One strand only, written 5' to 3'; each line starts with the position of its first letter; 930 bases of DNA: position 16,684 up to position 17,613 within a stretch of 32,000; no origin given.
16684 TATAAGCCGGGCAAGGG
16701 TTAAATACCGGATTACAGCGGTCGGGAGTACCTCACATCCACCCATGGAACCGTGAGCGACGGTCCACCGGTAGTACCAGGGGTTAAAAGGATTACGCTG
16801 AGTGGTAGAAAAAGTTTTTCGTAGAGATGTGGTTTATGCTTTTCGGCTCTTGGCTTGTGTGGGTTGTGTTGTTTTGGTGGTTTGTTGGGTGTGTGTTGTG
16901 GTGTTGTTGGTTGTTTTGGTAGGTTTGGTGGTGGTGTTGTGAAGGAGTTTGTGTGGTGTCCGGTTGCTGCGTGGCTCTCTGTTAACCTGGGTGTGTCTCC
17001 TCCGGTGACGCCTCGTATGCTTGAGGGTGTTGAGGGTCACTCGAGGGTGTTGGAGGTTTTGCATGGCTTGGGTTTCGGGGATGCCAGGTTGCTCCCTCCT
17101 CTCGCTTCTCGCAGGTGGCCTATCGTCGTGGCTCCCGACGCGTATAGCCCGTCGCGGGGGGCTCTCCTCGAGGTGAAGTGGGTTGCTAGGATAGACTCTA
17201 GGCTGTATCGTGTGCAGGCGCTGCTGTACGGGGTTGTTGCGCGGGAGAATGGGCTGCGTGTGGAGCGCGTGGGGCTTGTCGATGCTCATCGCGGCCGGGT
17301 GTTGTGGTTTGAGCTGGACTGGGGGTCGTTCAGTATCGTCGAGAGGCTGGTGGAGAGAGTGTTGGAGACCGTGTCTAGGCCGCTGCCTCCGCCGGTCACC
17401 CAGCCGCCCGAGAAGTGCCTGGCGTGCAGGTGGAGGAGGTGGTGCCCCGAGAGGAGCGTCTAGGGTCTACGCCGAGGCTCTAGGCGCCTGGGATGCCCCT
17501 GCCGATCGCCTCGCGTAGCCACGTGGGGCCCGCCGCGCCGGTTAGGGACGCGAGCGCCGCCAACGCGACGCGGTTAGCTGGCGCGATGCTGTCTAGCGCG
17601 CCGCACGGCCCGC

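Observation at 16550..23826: Inverted 309-bp leader duplication that carried the last 25 nt of csa3 with it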

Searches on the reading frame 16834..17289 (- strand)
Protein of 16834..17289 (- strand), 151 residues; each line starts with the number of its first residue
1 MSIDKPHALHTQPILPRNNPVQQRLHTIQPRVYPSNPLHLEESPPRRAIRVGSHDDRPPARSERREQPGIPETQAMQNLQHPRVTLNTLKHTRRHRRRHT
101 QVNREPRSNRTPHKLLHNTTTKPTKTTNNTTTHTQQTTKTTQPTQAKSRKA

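Call 9: search_protein_families(library=pfam, proteins=[window:16834-17289:-], max_evalue=0.01)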
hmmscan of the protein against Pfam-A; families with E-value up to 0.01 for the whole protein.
window:16834-17289:- (151 aa): 0 families

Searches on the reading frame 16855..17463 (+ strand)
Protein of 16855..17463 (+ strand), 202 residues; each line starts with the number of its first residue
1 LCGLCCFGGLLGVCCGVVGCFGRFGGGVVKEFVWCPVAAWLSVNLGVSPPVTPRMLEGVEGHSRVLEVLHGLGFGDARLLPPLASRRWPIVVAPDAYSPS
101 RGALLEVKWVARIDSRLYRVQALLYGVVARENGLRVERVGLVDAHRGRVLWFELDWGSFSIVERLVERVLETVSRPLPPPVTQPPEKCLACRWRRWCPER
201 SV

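Call 9: search_protein_families(library=pfam, proteins=[window:16855-17463:+], max_evalue=0.01)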
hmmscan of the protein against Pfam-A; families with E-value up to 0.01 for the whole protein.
window:16855-17463:+ (202 aa): 1 family
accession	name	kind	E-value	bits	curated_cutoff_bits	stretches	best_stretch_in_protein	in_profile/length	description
PF01930.23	Cas_Cas4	-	0.0041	17.7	22.7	0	101-197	65-158/160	Domain of unknown function DUF83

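Call 37: find_homologous_proteins(query=window:16942-17460:+)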
Query window:16942-17460:+ (173 aa): 6 proteins with E <= 0.001 among 473 candidates.
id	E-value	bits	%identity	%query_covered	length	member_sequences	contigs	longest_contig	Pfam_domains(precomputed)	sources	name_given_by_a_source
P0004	7.9e-86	305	77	100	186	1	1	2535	-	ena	-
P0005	3.4e-58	215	54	98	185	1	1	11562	PF01930.24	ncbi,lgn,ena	-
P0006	7.7e-57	210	99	55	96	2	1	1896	-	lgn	-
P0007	1.7e-54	203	50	100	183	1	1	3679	PF01930.24,PF12705.14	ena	-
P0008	8.2e-54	200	49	100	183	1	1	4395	PF01930.24,PF12705.14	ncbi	-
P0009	5.8e-46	175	48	95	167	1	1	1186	PF01930.24,PF12705.14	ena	-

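Call 38: find_encoding_contigs(protein=P0004, flank=10000)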
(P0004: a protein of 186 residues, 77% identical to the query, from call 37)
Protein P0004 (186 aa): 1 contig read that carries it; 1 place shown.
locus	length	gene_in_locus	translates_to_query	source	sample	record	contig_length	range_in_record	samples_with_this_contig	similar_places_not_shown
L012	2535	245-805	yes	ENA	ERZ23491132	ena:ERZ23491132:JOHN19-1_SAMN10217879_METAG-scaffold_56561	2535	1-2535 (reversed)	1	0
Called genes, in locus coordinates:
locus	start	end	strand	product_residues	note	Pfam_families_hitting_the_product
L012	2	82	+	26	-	?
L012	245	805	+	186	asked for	-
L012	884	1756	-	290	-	-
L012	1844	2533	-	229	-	?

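Call 39: find_encoding_contigs(protein=P0005, flank=10000)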
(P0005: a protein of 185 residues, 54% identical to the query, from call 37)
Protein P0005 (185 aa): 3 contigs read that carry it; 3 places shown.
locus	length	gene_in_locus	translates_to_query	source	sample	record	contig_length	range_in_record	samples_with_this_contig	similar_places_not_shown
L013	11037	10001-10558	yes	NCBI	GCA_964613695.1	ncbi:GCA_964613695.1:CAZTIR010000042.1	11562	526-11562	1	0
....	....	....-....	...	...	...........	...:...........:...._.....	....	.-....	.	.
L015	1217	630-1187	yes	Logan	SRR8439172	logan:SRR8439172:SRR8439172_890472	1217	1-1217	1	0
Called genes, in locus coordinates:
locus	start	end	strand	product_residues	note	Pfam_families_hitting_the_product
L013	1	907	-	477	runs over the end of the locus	?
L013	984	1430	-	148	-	-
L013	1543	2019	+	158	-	-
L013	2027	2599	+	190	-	-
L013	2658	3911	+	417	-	PF05221:AdoHcyase, PF02826:2-Hacid_dh_C (weak), PF00670:AdoHcyase_NAD, PF07991:KARI_N (weak)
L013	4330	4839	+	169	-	-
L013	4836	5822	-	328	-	PF01758:SBF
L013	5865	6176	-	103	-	PF03551:PadR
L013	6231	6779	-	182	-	-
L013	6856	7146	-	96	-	PF09827:CRISPR_Cas2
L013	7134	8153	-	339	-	PF01867:Cas_Cas1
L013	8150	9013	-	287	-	PF06023:Csa1, PF12705:PDDEXK_1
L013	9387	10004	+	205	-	-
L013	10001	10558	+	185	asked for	PF01930:Cas_Cas4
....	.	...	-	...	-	?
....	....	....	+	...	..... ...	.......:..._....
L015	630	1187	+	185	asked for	PF01930:Cas_Cas4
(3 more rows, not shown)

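Call 40: find_encoding_contigs(protein=P0007, flank=10000)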
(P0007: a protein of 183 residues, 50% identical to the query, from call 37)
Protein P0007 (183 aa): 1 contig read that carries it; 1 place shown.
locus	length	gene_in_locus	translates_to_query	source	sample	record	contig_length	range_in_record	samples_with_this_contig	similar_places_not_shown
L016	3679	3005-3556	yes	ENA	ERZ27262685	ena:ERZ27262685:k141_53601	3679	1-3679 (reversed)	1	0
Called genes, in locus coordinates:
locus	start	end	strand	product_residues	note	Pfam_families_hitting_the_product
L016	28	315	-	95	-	PF09827:CRISPR_Cas2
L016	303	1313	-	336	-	PF01867:Cas_Cas1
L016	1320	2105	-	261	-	PF06023:Csa1, PF12705:PDDEXK_1 (weak)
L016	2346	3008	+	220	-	PF08279:HTH_11 (faint), PF25213:HVO_A0261_N (faint)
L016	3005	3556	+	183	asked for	PF01930:Cas_Cas4, PF12705:PDDEXK_1 (faint)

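Call 41: find_encoding_contigs(protein=P0008, flank=10000)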
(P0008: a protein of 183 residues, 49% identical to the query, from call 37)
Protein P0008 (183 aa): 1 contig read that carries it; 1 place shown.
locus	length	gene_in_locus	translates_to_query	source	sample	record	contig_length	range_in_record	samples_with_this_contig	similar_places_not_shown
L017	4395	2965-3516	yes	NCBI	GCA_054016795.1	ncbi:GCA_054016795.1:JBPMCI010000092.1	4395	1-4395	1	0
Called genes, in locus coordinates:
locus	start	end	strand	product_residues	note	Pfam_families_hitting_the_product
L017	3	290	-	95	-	PF09827:CRISPR_Cas2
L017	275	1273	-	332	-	PF01867:Cas_Cas1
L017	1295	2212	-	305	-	PF06023:Csa1, PF12705:PDDEXK_1 (weak)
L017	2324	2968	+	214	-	PF25213:HVO_A0261_N (weak)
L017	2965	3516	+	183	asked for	PF01930:Cas_Cas4, PF12705:PDDEXK_1 (faint)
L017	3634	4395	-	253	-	?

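Call 89: search_protein_families(library=ncbifam, proteins=[window:16939-17460:+], max_evalue=0.01)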
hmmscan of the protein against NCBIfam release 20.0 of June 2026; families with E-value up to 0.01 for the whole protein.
window:16939-17460:+ (174 aa): 3 families
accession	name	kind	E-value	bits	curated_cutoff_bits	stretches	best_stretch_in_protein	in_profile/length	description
TIGR00372.1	cas4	equivalog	5.8e-14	52.3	65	1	2-170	7-179/180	CRISPR-associated protein Cas4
TIGR03491.1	TIGR03491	subfamily_domain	0.00062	18.8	97.45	1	104-172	141-207/462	TM0106 family RecB-like putative nuclease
NF049935.1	cas4g_cas1g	exception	0.0068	14.9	560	0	91-169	111-189/546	CRISPR-associated endonuclease Cas4g/Cas1g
